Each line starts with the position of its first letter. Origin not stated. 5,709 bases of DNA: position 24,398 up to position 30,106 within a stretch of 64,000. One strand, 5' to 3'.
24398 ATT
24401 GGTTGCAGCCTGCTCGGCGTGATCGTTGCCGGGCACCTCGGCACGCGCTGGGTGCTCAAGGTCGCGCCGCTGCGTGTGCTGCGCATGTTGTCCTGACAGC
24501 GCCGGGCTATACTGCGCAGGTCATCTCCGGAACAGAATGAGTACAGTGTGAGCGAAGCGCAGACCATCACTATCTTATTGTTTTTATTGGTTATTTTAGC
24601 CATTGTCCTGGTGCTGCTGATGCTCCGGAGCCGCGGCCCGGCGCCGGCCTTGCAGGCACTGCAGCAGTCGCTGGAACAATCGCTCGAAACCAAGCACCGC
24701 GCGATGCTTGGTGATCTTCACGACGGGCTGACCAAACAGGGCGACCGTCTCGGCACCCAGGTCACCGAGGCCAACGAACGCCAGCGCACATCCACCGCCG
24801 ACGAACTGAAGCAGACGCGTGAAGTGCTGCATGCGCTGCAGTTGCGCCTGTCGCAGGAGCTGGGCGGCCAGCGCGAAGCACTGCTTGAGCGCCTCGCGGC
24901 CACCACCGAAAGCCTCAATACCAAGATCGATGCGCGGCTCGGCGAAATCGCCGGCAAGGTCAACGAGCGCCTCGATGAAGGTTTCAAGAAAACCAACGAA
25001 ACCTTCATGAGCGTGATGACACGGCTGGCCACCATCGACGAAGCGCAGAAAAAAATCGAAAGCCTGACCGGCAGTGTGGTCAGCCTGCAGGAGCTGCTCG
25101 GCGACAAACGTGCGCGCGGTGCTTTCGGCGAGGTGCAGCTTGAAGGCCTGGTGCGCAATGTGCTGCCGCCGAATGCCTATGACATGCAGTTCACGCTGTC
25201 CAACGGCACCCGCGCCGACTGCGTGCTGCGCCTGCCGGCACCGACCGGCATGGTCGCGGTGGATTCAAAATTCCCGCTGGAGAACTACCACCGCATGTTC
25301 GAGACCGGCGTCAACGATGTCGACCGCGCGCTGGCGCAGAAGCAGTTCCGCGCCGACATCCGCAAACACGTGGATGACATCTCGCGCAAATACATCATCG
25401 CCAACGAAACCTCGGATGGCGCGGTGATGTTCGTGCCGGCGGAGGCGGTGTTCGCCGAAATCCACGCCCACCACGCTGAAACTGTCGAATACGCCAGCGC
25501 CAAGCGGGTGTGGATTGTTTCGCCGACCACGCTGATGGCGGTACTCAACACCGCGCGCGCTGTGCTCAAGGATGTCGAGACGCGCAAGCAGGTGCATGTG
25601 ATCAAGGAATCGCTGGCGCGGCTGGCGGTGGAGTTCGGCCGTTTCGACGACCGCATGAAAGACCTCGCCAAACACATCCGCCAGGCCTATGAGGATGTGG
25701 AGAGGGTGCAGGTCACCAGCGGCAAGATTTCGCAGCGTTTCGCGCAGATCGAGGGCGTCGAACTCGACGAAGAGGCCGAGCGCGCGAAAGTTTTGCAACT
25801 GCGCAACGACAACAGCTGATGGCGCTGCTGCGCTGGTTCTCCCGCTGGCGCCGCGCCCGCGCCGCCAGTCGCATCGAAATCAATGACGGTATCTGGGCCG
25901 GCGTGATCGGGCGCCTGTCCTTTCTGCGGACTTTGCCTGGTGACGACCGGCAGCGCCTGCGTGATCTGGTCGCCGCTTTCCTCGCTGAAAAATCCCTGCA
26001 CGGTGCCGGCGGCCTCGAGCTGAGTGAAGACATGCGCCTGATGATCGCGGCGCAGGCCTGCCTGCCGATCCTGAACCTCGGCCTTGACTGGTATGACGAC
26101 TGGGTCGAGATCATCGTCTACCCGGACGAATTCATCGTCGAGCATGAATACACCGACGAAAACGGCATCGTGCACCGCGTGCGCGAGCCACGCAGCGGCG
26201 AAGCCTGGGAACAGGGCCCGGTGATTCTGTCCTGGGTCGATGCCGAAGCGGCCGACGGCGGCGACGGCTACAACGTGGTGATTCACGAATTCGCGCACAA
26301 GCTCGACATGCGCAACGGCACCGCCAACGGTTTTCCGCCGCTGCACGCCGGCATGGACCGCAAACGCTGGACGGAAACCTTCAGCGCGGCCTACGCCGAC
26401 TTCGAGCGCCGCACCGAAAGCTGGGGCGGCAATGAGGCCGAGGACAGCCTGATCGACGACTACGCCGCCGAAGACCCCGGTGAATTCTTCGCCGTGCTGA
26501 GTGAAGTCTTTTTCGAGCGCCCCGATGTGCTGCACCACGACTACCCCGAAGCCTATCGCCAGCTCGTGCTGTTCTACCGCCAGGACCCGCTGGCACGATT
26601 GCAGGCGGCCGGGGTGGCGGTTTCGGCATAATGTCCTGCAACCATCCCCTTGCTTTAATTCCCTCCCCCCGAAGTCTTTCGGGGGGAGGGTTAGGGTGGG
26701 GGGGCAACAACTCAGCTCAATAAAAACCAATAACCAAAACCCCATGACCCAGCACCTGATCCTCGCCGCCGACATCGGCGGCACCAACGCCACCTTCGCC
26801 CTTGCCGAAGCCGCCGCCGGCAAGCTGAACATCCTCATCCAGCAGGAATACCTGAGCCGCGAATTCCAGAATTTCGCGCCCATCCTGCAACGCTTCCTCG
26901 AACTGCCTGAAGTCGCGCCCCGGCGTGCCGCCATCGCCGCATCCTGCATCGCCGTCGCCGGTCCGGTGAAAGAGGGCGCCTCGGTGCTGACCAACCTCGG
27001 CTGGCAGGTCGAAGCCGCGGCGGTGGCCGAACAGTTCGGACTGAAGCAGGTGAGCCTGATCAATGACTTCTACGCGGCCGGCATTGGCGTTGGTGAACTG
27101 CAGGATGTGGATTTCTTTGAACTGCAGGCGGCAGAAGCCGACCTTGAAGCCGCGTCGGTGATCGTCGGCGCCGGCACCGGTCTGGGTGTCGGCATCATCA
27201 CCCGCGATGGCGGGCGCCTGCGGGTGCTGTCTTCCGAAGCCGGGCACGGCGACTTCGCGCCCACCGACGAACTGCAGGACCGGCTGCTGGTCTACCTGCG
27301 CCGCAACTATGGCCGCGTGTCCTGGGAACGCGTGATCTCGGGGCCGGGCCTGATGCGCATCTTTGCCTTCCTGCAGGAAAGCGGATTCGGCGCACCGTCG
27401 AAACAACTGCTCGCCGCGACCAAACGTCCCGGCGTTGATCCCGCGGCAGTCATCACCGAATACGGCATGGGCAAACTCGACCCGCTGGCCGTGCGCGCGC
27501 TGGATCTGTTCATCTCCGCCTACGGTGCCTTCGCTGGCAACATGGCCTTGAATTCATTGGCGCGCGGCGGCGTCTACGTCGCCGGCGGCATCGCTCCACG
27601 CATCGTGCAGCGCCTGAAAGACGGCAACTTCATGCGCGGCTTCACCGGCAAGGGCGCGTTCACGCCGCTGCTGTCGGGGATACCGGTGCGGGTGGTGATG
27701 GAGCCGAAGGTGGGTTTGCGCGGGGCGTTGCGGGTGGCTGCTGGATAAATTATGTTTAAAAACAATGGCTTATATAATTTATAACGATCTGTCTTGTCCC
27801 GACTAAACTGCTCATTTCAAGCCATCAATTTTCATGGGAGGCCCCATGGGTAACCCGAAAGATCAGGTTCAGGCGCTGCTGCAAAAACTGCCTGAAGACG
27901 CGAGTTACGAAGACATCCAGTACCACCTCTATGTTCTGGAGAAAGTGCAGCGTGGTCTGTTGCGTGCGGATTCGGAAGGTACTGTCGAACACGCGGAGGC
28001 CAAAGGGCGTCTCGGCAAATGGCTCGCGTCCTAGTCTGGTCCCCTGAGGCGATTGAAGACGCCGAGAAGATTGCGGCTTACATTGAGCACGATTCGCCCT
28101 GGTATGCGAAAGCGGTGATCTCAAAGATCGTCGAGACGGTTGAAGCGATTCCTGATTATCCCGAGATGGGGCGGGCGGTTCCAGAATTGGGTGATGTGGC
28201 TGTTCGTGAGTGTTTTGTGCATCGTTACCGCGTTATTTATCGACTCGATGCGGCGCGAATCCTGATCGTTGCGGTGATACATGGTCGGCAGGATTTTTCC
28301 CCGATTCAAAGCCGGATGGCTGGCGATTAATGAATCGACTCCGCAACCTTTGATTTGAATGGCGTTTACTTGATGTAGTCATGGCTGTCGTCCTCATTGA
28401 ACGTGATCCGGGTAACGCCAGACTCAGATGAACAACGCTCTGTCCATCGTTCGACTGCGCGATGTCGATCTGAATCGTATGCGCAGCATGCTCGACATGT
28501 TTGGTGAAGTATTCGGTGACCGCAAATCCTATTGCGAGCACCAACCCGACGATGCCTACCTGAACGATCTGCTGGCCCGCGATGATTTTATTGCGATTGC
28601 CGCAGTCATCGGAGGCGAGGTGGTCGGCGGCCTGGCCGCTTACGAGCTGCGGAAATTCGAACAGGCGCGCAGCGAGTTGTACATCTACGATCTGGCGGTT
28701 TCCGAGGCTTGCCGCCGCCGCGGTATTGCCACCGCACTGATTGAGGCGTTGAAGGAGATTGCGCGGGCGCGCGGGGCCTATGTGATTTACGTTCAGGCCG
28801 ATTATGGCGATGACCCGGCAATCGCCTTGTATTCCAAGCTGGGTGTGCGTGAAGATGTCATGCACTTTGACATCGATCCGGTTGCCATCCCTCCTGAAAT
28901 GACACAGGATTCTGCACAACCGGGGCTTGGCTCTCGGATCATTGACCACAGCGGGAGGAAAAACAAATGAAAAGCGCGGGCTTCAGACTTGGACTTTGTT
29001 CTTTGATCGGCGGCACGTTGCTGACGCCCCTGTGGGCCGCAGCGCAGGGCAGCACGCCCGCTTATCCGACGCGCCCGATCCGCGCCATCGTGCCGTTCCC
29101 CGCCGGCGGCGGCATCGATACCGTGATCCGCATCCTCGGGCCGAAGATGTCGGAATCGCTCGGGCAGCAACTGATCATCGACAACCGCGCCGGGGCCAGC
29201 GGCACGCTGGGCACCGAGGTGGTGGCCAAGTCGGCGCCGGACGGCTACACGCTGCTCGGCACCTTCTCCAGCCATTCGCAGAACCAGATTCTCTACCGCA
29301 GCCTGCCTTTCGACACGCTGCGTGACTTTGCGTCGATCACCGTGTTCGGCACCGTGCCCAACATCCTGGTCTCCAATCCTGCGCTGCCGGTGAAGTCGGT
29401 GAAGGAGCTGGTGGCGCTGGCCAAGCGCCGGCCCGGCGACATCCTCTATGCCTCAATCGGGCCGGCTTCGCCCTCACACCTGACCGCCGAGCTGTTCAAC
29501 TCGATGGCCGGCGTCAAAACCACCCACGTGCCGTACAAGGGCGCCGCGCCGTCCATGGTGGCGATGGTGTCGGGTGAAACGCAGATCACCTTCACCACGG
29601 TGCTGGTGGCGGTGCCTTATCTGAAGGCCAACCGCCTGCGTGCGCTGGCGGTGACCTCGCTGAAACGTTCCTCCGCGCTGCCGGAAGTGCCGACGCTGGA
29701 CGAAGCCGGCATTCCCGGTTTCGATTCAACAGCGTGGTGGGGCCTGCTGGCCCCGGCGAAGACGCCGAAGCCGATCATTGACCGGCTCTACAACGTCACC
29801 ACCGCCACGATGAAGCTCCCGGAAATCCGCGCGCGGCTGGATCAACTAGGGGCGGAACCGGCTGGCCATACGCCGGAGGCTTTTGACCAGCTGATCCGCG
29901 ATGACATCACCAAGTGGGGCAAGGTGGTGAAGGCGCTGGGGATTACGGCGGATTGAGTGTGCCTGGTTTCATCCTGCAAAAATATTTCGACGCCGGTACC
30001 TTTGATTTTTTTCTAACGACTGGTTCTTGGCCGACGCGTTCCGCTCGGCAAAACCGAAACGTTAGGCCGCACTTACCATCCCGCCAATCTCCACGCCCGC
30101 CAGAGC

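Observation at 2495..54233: Unexplained recurrent AT-rich element (core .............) at gene boundaries and inside coding N-termini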

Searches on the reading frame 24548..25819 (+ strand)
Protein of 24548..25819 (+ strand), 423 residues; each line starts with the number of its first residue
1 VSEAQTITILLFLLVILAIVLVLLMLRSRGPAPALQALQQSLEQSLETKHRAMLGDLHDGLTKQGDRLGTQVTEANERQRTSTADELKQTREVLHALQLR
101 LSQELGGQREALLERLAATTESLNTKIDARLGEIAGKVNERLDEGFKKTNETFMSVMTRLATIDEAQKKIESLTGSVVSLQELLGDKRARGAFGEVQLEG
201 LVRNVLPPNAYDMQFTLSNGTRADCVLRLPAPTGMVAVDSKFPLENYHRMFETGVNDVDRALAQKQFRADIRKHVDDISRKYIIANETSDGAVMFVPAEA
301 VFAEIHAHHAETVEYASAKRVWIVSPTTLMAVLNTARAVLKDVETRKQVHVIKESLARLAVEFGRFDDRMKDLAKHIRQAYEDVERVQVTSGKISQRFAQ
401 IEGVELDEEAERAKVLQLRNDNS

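Call 32: find_related_loci(query=window:24548-25819:+, collection=metagenome_contigs, flank=10000)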
Query window:24548-25819:+ (423 aa) in metagenome_contigs; peptide patterns used: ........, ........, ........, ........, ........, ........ (x = any residue, [..] = any of these).
599 stretches matched a pattern (row limit reached: there are more); 472 encode a relative of the query (tblastn E <= 1e-3); the best 80 are kept; 80 distinct loci.
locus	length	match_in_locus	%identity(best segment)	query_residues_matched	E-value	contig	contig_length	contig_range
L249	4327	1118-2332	89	18-423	0e+0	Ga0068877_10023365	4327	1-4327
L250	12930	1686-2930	86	1-418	0e+0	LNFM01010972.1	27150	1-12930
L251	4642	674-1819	91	42-423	0e+0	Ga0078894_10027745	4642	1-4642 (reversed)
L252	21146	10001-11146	90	40-421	0e+0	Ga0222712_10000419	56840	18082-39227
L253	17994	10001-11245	85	1-418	0e+0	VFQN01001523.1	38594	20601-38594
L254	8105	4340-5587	83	1-418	0e+0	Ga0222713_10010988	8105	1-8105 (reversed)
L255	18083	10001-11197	86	20-420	0e+0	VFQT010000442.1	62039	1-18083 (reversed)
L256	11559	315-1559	84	1-418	0e+0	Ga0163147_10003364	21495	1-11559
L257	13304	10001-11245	84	1-418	0e+0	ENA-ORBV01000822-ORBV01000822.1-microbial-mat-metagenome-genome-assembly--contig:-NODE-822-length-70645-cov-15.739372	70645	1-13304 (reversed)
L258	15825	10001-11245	81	1-418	0e+0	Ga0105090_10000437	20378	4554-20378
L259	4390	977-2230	81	1-422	0e+0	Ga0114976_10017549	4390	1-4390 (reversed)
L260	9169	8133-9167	92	42-386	0e+0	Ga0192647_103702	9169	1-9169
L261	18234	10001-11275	76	1-423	0e+0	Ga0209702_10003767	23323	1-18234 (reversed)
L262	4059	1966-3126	80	34-418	0e+0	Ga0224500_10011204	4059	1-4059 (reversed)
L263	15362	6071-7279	74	6-408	0e+0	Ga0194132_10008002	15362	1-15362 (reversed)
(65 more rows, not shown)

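Call 39: search_protein_families(library=pfam, proteins=[window:24548-25819:+], max_evalue=0.00001)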
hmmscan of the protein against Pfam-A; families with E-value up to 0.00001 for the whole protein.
window:24548-25819:+ (423 aa): 2 families
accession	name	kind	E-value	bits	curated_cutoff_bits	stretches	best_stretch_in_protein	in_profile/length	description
PF02646.22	RmuC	-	6.3e-64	216.3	26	1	130-409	2-289/291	RmuC family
PF01442.23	Apolipoprotein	-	4.2e-06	27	90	0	33-145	55-170/190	Apolipoprotein A1/A4/E domain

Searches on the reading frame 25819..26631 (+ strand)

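Call 39: search_protein_families(library=pfam, proteins=[window:25819-26631:+], max_evalue=0.00001)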
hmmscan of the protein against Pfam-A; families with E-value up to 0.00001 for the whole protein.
window:25819-26631:+ (270 aa): 1 family
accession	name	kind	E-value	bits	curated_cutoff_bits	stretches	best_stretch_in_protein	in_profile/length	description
PF06167.18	Peptidase_M90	-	1.5e-91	306.7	26.2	1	8-254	2-243/243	Glucose-regulated metallo-peptidase M90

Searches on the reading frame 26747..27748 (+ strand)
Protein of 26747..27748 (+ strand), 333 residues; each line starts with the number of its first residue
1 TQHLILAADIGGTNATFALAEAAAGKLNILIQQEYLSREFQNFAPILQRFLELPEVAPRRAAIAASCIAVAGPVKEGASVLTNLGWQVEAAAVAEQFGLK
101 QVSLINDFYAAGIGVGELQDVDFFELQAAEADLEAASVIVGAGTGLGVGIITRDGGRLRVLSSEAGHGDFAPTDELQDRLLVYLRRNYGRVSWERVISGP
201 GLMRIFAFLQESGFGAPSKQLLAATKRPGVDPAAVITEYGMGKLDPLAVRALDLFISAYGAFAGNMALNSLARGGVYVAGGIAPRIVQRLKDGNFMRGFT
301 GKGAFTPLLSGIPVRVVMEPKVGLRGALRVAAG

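Call 39: search_protein_families(library=pfam, proteins=[window:26747-27748:+], max_evalue=0.00001)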
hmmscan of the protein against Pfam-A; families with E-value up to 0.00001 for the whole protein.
window:26747-27748:+ (333 aa): 1 family
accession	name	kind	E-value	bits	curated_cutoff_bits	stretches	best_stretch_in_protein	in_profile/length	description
PF02685.22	Glucokinase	-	1.9e-97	326.5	22.1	1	6-331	1-311/314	Glucokinase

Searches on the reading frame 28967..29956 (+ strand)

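Call 39: search_protein_families(library=pfam, proteins=[window:28967-29956:+], max_evalue=0.00001)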
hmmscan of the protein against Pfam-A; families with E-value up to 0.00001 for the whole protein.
window:28967-29956:+ (329 aa): 1 family
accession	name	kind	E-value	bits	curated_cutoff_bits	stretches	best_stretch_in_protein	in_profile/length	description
PF03401.19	TctC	-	6.8e-74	249.3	27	1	53-325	1-273/274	Tripartite tricarboxylate transporter family receptor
